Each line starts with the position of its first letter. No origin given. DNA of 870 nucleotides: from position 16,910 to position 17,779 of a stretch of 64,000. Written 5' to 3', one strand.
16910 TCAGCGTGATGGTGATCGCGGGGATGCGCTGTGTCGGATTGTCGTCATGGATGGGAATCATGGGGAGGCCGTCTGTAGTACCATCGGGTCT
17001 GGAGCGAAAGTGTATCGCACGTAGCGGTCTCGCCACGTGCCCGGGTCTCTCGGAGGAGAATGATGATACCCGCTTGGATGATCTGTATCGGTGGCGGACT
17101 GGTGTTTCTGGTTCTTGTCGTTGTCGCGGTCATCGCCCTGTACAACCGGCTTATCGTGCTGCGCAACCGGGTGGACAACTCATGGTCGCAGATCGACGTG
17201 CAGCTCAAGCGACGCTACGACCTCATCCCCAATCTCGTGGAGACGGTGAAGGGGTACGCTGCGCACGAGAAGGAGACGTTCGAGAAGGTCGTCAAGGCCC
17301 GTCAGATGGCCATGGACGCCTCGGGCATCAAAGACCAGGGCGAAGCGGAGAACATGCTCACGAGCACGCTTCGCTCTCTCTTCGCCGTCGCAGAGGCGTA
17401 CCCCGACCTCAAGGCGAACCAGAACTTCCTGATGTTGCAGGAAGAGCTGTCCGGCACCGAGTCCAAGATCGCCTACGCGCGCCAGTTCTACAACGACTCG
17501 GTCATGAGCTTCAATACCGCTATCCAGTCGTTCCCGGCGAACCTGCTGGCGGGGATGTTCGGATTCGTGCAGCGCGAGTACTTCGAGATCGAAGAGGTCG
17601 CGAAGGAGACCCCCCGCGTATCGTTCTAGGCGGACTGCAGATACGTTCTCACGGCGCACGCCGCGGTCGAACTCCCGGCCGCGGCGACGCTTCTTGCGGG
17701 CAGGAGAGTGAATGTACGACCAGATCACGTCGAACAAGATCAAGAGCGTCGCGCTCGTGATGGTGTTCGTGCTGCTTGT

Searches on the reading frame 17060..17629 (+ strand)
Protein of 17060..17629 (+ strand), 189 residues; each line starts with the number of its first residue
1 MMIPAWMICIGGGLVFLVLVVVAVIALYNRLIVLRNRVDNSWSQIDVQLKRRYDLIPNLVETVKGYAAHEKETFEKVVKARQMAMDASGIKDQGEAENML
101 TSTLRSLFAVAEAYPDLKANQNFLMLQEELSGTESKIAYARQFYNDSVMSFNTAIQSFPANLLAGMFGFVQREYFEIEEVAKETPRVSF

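Call 53: search_protein_families(library=pfam, proteins=[window:17060-17629:+], max_evalue=0.00001)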
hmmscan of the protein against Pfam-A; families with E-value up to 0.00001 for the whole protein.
window:17060-17629:+ (189 aa): 1 family
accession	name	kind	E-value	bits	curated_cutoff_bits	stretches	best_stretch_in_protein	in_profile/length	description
PF04011.17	LemA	-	2.7e-65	219.2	26.2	1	41-189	1-149/149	LemA family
